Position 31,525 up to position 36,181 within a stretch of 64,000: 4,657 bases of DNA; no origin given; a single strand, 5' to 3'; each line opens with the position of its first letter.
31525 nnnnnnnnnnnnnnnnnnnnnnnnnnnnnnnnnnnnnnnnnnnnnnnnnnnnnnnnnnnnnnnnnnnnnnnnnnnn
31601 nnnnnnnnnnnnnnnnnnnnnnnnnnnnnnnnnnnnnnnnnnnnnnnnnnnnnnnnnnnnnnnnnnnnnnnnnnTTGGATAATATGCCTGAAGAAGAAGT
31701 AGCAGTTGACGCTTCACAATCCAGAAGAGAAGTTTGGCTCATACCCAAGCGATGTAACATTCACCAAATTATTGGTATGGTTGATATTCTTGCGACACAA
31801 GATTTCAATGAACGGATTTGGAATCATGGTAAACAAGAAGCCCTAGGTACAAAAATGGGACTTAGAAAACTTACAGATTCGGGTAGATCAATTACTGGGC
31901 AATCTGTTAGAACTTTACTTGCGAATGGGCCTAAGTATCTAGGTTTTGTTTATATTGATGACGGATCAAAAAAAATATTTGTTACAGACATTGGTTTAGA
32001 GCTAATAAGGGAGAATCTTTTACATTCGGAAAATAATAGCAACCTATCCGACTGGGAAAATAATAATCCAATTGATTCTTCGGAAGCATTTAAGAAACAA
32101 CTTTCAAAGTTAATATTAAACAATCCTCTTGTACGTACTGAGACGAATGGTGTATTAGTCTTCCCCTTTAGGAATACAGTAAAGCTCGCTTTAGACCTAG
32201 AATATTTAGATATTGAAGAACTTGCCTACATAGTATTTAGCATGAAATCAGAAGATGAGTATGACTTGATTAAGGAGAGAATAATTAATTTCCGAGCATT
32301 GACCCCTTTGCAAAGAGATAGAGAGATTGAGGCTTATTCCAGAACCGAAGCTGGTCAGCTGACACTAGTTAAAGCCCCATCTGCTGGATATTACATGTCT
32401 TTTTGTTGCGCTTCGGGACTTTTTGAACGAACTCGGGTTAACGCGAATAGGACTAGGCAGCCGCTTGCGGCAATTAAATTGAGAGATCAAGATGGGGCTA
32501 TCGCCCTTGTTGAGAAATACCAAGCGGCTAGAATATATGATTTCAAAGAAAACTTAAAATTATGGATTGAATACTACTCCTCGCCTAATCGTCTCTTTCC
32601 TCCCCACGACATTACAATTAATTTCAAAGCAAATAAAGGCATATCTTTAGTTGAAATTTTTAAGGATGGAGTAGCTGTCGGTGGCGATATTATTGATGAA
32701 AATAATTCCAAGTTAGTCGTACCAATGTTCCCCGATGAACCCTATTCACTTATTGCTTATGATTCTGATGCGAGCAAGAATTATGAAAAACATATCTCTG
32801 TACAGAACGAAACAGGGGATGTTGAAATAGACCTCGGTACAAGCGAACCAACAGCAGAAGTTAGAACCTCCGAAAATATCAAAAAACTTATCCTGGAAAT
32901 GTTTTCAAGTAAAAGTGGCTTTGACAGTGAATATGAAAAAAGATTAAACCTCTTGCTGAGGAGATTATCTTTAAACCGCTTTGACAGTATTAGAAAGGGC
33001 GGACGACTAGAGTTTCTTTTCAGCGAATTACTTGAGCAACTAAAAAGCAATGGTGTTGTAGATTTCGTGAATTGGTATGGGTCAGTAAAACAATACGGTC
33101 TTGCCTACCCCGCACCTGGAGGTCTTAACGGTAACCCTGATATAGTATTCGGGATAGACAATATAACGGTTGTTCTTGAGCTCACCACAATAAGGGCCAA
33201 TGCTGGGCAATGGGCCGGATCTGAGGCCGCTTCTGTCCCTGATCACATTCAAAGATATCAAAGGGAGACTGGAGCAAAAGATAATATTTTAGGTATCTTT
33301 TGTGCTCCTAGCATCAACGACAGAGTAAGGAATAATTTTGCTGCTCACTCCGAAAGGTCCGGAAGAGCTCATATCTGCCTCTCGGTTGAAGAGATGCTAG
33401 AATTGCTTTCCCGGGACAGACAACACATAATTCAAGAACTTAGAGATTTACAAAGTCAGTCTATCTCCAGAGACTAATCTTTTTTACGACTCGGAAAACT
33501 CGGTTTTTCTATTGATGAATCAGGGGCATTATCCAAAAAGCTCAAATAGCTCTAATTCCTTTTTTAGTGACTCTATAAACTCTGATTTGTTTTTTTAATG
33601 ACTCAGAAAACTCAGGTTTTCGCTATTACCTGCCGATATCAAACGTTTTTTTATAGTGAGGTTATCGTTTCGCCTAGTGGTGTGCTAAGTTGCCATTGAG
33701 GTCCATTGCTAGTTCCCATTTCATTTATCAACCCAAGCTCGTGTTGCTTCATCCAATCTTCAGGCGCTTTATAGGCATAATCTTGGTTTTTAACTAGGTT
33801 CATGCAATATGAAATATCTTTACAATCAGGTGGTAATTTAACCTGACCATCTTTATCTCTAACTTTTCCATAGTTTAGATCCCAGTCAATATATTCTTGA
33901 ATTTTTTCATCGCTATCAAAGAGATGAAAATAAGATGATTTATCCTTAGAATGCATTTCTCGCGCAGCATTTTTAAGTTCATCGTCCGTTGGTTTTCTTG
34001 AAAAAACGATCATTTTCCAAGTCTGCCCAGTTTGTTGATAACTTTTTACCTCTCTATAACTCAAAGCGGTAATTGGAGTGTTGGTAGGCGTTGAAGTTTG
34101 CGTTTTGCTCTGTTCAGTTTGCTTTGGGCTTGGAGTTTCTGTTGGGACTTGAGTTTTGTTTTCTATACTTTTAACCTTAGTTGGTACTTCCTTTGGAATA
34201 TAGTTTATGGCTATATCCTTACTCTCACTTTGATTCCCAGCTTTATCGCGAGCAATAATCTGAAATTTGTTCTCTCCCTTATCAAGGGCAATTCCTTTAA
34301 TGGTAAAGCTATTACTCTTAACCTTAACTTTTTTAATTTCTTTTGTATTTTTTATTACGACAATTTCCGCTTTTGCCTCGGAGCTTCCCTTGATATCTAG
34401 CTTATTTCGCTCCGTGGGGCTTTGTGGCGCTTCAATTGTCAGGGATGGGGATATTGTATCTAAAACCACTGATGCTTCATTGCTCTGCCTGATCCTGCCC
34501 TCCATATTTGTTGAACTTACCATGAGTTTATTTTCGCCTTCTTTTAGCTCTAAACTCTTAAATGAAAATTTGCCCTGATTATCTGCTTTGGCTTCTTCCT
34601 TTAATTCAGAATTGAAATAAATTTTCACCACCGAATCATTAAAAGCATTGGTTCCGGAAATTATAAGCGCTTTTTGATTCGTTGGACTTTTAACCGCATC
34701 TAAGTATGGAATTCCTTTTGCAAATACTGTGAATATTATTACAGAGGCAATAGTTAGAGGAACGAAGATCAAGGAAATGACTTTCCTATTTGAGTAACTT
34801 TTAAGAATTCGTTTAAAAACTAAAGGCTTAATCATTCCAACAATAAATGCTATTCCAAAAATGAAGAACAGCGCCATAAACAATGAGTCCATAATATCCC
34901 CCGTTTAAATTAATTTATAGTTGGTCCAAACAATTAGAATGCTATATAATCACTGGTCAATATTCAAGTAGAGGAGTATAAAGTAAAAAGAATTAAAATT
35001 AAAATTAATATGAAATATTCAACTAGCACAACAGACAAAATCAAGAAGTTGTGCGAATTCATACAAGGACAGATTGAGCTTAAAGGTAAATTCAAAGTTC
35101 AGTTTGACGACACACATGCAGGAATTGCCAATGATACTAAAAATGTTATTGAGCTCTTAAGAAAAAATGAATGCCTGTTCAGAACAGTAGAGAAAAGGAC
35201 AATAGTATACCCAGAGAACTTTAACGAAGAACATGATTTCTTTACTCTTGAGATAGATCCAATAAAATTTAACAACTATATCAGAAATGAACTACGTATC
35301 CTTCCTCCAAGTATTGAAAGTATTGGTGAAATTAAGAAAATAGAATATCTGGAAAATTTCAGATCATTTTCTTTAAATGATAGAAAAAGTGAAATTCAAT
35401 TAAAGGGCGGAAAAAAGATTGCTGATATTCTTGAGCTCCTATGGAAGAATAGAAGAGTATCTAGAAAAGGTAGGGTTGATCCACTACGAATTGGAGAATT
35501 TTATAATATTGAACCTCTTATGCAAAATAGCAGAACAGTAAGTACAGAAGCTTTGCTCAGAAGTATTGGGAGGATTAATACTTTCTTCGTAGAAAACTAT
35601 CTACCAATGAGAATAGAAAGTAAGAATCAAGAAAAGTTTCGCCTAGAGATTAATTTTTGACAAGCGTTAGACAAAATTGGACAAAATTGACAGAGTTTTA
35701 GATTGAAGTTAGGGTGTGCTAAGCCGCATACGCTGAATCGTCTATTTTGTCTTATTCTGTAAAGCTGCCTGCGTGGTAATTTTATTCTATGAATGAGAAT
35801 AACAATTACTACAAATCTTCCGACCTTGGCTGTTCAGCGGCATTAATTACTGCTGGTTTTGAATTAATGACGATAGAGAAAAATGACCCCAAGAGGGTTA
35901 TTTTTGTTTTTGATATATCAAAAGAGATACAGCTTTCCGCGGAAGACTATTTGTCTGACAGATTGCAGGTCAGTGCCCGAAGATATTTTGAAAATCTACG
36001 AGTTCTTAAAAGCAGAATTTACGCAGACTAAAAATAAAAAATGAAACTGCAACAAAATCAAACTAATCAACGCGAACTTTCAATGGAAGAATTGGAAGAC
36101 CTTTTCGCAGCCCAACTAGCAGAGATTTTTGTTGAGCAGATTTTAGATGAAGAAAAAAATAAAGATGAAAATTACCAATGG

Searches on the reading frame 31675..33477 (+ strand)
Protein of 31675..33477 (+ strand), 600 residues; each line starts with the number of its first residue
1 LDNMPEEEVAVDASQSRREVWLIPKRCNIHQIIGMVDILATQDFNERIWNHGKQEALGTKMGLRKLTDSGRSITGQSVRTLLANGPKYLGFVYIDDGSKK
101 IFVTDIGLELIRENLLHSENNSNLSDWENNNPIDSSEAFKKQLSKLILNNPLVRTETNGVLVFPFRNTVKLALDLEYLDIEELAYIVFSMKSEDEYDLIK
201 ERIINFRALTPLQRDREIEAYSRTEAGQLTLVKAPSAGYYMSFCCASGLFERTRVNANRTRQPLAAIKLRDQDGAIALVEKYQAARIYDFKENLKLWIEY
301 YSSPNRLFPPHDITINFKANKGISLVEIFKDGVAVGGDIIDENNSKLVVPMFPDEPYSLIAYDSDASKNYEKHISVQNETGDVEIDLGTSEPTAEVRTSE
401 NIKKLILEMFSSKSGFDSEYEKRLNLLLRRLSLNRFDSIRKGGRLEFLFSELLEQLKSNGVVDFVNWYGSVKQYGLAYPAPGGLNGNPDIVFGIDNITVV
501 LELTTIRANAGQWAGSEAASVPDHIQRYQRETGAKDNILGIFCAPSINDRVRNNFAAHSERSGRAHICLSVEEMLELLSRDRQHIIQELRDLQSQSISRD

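Call 7: search_protein_families(library=pfam, proteins=[window:31675-33477:+], max_evalue=0.01)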
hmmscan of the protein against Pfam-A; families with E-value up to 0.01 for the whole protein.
window:31675-33477:+ (600 aa): 1 family
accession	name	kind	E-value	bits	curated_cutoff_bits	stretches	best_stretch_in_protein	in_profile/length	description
PF09491.16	RE_AlwI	-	1.3e-12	47.9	23.1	2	89-213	3-116/441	AlwI restriction endonuclease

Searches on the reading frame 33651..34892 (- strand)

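Call 7: search_protein_families(library=pfam, proteins=[window:33651-34892:-], max_evalue=0.01)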
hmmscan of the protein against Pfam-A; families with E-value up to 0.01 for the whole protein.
window:33651-34892:- (413 aa): 3 families
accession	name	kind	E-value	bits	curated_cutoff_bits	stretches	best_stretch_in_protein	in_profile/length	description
PF19077.6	Big_13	-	3.1e-13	50.5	27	2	71-146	24-102/102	Bacterial Ig-like domain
PF09136.16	Glucodextran_B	-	3e-11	43.5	27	2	149-224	1-75/83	Glucodextranase, domain B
PF17936.7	Big_6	-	5.7e-10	39.7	27.6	1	155-228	1-80/83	Bacterial Ig domain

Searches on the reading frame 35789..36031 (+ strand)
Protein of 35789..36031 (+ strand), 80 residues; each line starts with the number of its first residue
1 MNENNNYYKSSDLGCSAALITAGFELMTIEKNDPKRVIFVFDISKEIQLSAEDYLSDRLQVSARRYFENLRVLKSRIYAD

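Call 7: search_protein_families(library=pfam, proteins=[window:35789-36031:+], max_evalue=0.01)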
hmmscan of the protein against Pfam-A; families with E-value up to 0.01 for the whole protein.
window:35789-36031:+ (80 aa): 1 family
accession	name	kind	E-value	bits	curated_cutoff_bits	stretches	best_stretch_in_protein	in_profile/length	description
PF18903.5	DUF5659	-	2.4e-13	50.2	23.6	1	5-78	1-74/75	Domain of unknown function (DUF5659)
